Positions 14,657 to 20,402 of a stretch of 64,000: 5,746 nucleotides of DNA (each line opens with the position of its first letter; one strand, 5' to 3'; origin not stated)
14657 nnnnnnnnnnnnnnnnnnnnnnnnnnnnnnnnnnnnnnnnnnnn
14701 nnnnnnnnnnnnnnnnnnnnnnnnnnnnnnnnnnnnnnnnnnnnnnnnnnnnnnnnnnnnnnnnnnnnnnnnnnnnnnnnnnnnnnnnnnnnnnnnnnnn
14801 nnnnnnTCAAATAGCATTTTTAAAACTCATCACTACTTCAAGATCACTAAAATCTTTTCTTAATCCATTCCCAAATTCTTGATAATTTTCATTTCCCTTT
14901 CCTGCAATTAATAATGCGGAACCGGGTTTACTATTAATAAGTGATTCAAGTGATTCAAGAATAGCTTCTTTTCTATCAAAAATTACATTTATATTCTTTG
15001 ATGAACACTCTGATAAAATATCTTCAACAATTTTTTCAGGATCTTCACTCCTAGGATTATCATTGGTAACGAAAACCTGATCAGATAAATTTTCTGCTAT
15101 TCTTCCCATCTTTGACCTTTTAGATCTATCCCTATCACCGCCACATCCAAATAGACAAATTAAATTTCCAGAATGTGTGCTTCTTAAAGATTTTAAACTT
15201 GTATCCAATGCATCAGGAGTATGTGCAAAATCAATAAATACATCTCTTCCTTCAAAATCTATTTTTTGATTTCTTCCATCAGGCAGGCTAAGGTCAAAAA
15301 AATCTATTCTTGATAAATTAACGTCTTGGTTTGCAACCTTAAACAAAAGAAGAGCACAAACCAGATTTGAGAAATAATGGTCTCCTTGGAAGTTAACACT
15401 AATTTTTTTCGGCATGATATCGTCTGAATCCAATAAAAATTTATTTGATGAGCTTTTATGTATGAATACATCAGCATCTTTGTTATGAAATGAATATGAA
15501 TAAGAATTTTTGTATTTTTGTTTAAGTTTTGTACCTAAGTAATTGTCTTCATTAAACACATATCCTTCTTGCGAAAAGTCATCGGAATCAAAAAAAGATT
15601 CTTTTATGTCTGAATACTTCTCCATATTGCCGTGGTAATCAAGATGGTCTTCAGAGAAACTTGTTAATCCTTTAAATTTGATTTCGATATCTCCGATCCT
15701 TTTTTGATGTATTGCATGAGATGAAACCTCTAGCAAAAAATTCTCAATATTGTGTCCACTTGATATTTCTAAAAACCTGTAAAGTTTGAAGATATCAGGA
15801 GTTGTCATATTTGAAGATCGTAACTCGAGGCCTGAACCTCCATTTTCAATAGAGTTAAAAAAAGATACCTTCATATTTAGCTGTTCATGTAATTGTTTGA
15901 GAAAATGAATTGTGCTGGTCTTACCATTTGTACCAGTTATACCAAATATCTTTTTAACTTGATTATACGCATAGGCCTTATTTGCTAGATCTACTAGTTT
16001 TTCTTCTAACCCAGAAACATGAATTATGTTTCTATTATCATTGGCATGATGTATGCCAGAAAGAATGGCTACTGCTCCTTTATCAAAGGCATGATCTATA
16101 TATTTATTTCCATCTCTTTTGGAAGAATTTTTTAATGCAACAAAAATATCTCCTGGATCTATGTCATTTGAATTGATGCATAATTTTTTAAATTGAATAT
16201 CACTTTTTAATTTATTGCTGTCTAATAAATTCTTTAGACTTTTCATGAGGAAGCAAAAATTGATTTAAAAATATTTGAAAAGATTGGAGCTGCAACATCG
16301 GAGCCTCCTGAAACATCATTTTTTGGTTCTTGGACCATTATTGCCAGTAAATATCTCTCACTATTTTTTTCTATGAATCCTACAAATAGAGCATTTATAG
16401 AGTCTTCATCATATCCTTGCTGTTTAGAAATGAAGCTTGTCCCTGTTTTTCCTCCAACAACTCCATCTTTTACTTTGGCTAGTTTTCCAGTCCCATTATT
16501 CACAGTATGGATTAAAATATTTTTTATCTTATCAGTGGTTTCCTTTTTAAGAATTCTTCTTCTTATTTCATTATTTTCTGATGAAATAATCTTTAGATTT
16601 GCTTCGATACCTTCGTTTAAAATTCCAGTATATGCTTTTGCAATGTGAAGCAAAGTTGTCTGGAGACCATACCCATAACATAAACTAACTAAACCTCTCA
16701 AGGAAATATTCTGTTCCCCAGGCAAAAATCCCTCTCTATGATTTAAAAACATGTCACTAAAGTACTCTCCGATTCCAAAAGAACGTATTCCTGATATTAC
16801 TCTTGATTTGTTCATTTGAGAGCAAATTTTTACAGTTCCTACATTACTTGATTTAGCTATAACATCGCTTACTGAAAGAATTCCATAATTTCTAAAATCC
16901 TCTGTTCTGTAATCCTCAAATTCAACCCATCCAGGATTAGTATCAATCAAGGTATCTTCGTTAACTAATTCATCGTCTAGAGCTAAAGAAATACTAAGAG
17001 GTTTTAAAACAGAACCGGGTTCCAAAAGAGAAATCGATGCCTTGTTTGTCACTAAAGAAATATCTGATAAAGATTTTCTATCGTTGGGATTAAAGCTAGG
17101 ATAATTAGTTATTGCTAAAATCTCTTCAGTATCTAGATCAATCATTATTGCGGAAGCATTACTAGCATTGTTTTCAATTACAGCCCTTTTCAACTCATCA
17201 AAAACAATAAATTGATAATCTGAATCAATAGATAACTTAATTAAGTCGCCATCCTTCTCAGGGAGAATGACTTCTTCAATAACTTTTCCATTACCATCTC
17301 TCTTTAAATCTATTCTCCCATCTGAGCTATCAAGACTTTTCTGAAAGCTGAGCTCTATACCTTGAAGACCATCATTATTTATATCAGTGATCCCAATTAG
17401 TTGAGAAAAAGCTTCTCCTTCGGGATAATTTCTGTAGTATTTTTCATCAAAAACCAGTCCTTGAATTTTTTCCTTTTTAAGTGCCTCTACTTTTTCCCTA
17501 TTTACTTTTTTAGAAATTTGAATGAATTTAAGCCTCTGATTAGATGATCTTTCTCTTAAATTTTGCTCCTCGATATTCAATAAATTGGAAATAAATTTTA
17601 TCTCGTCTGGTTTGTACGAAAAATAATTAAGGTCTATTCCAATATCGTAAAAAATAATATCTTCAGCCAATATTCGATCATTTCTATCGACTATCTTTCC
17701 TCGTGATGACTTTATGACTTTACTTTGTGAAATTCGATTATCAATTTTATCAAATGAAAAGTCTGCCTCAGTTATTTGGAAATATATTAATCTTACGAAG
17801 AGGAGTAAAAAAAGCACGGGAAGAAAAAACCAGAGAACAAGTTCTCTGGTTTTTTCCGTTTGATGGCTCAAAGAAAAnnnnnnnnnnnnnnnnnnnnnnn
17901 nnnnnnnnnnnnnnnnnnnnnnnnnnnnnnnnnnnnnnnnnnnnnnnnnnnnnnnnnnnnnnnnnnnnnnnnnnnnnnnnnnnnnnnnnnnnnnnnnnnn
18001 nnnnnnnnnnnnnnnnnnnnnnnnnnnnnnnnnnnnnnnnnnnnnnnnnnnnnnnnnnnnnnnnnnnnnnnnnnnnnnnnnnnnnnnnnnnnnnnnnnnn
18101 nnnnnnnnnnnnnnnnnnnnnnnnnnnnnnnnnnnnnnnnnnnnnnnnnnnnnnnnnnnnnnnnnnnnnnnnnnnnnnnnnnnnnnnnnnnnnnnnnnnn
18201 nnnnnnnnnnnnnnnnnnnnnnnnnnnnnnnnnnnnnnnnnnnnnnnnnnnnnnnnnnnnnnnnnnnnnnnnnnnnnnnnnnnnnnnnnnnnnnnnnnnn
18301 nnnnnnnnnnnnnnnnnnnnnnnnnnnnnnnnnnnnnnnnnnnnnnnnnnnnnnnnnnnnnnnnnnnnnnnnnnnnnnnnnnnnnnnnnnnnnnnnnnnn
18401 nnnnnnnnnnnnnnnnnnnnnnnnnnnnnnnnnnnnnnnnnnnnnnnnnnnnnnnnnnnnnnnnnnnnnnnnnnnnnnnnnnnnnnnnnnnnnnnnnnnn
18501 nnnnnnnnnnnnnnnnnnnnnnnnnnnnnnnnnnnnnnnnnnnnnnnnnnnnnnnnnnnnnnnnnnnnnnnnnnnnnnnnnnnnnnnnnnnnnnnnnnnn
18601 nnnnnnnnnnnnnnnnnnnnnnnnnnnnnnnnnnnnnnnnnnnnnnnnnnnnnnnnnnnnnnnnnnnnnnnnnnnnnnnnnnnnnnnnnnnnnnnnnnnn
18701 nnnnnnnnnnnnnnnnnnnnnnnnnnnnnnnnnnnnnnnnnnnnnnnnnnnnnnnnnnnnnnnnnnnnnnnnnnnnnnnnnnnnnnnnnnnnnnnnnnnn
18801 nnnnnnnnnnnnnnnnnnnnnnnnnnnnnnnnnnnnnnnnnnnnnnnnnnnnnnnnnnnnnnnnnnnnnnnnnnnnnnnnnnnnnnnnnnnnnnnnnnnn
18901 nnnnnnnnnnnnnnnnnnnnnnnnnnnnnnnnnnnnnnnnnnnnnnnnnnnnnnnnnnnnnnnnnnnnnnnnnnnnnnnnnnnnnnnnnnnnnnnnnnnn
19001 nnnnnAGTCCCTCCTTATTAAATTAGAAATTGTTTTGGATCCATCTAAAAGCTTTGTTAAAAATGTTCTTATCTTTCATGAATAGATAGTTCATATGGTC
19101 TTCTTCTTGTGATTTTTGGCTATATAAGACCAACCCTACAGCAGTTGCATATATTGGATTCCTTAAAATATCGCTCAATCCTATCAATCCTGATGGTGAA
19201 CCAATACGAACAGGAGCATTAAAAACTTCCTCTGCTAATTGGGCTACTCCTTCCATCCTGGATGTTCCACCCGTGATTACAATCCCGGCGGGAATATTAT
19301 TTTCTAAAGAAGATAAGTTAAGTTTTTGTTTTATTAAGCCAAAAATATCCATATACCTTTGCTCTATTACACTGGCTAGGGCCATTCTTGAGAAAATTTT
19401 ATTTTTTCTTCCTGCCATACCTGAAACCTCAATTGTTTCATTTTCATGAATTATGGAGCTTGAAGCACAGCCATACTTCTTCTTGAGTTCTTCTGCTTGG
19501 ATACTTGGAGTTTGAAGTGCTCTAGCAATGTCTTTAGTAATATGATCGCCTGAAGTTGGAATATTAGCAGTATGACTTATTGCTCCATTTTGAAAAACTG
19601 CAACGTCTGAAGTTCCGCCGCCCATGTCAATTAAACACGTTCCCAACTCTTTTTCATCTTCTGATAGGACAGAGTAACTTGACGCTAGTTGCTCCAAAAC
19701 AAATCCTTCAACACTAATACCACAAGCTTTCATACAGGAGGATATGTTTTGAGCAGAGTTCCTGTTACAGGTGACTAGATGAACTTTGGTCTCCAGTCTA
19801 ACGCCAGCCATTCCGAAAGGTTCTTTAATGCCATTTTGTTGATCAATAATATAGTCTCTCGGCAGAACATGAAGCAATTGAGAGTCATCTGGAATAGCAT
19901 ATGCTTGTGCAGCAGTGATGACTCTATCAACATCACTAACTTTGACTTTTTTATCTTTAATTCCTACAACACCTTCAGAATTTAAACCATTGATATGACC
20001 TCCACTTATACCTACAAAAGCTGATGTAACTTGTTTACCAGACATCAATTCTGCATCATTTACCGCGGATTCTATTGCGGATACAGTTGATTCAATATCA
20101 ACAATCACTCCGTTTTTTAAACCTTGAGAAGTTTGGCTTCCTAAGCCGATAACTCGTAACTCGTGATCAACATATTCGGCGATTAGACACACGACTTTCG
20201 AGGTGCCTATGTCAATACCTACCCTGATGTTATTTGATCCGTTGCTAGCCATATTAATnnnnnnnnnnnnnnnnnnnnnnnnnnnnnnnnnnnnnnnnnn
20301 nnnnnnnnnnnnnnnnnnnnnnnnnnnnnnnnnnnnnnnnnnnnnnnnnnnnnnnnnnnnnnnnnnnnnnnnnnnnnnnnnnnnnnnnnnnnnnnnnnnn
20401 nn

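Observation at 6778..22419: Rearranged dcw cluster: ftsQ-ftsA-ftsZ sits between ftsL and ftsI instead of after ddl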

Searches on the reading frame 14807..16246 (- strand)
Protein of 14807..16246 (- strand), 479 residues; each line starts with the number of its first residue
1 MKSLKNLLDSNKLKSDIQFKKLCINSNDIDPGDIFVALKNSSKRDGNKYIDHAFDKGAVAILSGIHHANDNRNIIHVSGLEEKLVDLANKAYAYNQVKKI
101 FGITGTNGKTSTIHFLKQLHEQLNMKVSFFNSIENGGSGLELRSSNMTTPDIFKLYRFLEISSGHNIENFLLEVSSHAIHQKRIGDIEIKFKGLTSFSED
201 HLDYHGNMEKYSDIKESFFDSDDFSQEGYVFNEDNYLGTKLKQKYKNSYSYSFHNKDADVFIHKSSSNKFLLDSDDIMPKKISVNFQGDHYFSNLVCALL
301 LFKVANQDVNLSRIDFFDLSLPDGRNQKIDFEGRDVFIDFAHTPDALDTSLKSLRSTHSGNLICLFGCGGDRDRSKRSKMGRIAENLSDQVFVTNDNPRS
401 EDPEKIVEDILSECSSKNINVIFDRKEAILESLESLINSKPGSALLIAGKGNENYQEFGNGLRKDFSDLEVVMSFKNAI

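Call 3: search_protein_families(library=ncbifam, proteins=[window:14807-16246:-], max_evalue=0.01)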
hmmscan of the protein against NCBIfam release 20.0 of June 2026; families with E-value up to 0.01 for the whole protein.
window:14807-16246:- (479 aa): 26 families (the best 25 are shown)
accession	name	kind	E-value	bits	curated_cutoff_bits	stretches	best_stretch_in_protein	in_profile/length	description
NF001126.0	PRK00139.1-4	equivalog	1.5e-110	370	373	1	10-474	14-480/486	UDP-N-acetylmuramoyl-L-alanyl-D-glutamate--2,6-diaminopimelate ligase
TIGR01085.1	murE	subfamily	1.4e-108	363.9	257.3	1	17-474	2-469/472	UDP-N-acetylmuramyl-tripeptide synthetase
NF001124.0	PRK00139.1-2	equivalog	5.1e-104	348.8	476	1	10-473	19-489/500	UDP-N-acetylmuramoyl-L-alanyl-D-glutamate--2,6-diaminopimelate ligase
NF008896.0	PRK11929.1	equivalog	1.4e-101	340.9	1023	1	13-472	22-494/965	bifunctional UDP-N-acetylmuramoyl-L-alanyl-D-glutamate--2,6-diaminopimelate ligase MurE/UDP-N-acetylmuramoyl-tripeptide--D-alanyl-D-alanine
NF001123.0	PRK00139.1-1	equivalog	2.4e-92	310.2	586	1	4-476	4-489/493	UDP-N-acetylmuramoyl-L-alanyl-D-glutamate--2,6-diaminopimelate ligase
NF010628.0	PRK14022.1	equivalog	7.7e-60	203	536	1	14-470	30-474/483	UDP-N-acetylmuramoyl-L-alanyl-D-glutamate--L-lysine ligase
NF001130.0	PRK00139.2-4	equivalog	3.4e-38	131.6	715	1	6-458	16-493/516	UDP-N-acetylmuramoyl-L-alanyl-D-glutamate--2,6-diaminopimelate ligase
TIGR01143.1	murF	subfamily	1.7e-24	86.5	288.6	2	24-122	1-98/418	UDP-N-acetylmuramoyl-tripeptide--D-alanyl-D-alanine ligase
NF001129.0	PRK00139.2-3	equivalog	2e-24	86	762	1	15-455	37-494/517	UDP-N-acetylmuramoyl-L-alanyl-D-glutamate--2,6-diaminopimelate ligase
NF001131.0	PRK00139.2-5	equivalog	3.4e-23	82.2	1000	1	77-457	87-464/483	UDP-N-acetylmuramoyl-L-alanyl-D-glutamate--2,6-diaminopimelate ligase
NF001127.0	PRK00139.2-1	equivalog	2.6e-21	75.9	997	2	285-458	320-493/520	UDP-N-acetylmuramoyl-L-alanyl-D-glutamate--2,6-diaminopimelate ligase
TIGR01087.1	murD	equivalog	2.4e-19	69.8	211.95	2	165-306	150-288/441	UDP-N-acetylmuramoyl-L-alanine--D-glutamate ligase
TIGR02068.2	cya_phycin_syn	equivalog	2.8e-19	68.6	850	1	100-446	481-845/862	cyanophycin synthetase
TIGR01082.1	murC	equivalog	1.5e-14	54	335.1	1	194-359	173-342/449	UDP-N-acetylmuramate--L-alanine ligase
NF053645.1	pMurC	equivalog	2.1e-14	53.1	560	2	70-128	74-132/492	pseudomurein biosynthesis peptide ligase pMurC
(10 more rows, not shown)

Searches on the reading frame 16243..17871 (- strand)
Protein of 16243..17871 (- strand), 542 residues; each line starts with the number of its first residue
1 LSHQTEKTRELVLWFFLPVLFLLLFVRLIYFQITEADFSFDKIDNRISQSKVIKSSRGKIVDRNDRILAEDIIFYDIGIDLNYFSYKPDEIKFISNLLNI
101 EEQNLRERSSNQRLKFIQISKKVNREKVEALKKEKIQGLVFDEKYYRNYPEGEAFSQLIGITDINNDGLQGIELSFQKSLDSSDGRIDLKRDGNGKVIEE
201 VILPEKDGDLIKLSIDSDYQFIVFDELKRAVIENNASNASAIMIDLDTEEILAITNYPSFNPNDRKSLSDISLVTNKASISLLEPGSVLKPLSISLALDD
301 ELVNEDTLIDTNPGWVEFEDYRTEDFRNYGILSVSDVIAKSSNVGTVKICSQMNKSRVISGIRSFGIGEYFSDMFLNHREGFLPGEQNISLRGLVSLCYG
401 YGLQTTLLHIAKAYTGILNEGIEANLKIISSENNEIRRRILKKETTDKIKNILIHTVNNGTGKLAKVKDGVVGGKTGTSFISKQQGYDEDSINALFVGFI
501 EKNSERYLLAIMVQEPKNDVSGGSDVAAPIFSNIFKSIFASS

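Call 3: search_protein_families(library=ncbifam, proteins=[window:16243-17871:-], max_evalue=0.01)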
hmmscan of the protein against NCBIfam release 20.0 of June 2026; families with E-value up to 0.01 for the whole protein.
window:16243-17871:- (542 aa): 19 families
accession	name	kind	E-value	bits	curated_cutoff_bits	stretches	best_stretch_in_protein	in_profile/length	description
NF053573.1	PBP2_PenA_Neis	exception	2.4e-84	283.9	1105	1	7-536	25-558/572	peptidoglycan D,D-transpeptidase PBP2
NF011685.0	PRK15105.1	subfamily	5.7e-73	246.4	737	1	21-538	35-557/588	peptidoglycan glycosyltransferase FtsI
TIGR02214.1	spoVD_pbp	equivalog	4.2e-68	230.2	688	1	17-540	9-556/636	stage V sporulation protein D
TIGR03423.1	pbp2_mrdA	equivalog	6.7e-62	209.8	455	1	9-540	2-592/593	penicillin-binding protein 2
NF038271.1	strep_PBP2X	exception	1.2e-32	113.1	1050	1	12-442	28-495/750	penicillin-binding protein PBP2X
NF051842.1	PBP4_5_Efaec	equivalog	1.5e-30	106.2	700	1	51-523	159-655/668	penicillin-binding protein PBP4(5)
NF033378.1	MECD_PBP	exception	4.5e-24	84.7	1450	1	51-533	147-660/678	PBP2a family beta-lactam-resistant peptidoglycan transpeptidase MecD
TIGR02074.1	PBP_1a_fam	subfamily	1e-22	80.7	508.75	1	206-538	221-532/535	PBP1A family penicillin-binding protein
TIGR02073.1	PBP_1c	equivalog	2.1e-19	69.6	494.2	1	208-541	241-546/728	penicillin-binding protein 1C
NF000406.1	MECB_PBP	exception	4.8e-17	61.6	1450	1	45-538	139-662/674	PBP2a family beta-lactam-resistant peptidoglycan transpeptidase MecB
NF008061.0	PRK10795.1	equivalog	9.8e-16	57.4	962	2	168-451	207-507/634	peptidoglycan DD-transpeptidase MrdA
NF000237.1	MECA_PBP2A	equivalog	1.3e-14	53.4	750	1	51-518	145-638/668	PBP2a family beta-lactam-resistant peptidoglycan transpeptidase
NF008414.0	PRK11240.1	equivalog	6.8e-12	44.3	1121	1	203-480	264-516/774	peptidoglycan glycosyltransferase PbpC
NF038278.1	strep_PBP2B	exception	5.6e-11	41.6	975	2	9-134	11-136/678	penicillin-binding protein PBP2B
NF038276.1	strep_PBP2A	exception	5.1e-10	38.2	1100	1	276-485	385-585/716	penicillin-binding protein PBP2A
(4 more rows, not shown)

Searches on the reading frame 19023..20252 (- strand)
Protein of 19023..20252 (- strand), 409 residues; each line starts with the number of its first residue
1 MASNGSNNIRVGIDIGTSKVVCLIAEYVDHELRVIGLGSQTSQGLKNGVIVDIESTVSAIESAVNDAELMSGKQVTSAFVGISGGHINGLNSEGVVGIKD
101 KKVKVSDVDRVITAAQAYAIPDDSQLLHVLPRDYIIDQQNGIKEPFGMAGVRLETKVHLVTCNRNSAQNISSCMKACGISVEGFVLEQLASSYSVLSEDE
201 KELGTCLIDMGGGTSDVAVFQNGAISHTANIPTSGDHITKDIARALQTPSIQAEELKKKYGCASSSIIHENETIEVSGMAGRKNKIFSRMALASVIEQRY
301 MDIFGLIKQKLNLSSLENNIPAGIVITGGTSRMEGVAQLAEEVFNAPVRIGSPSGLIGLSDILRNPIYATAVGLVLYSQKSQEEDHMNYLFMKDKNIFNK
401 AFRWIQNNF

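Call 3: search_protein_families(library=ncbifam, proteins=[window:19023-20252:-], max_evalue=0.01)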
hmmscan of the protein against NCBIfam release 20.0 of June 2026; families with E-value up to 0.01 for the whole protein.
window:19023-20252:- (409 aa): 15 families
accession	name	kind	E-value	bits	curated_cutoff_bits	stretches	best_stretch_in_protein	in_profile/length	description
TIGR01174.1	ftsA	equivalog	1.6e-136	455.2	175.85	1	11-377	3-371/371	cell division protein FtsA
NF007009.0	PRK09472.1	equivalog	1.7e-115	386.4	409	1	5-409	5-420/420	cell division protein FtsA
NF011660.0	PRK15080.1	equivalog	9.9e-17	61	182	2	174-259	117-197/277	ethanolamine utilization protein EutJ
TIGR02529.1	EutJ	subfamily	9.4e-14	51.5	152.1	2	167-259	77-164/239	ethanolamine utilization protein EutJ family protein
NF010540.1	PRK13929.1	exception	1.3e-11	44.2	515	1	170-351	117-309/334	rod-share determining protein MreBH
NF010539.0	PRK13927.1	subfamily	2.4e-11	43.2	293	1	201-351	149-311/339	rod shape-determining protein MreB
TIGR00904.1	mreB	subfamily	7.4e-11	41.7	365.75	1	200-351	147-311/334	MreB/Mrl family cell shape determining protein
TIGR01175.1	pilM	subfamily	4.6e-09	35.7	133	1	156-353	134-315/348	type IV pilus assembly protein PilM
NF045709.1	Amuc_1101_fam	equivalog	3.3e-08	32.8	650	1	154-350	128-314/608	Amuc_1101 family PilM-like pilus complex protein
TIGR04491.1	reactive_PduG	equivalog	9.1e-06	24.3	400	1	159-292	360-497/599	diol dehydratase reactivase subunit alpha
NF007992.0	PRK10719.1-3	equivalog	0.00023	20.1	598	1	200-241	142-183/478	ethanolamine ammonia-lyase reactivating factor EutA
NF003520.0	PRK05183.1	subfamily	0.00031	19.3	620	1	200-346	199-359/621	Fe-S protein assembly chaperone HscA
NF045748.1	MPN316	equivalog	0.00079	18.7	500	1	155-257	157-256/424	MPN316 family protein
TIGR01991.1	HscA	equivalog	0.0025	16.4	708.55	1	200-346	179-339/600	Fe-S protein assembly chaperone HscA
NF008673.0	PRK11678.1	equivalog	0.0035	16.3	331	0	163-224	169-230/450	molecular chaperone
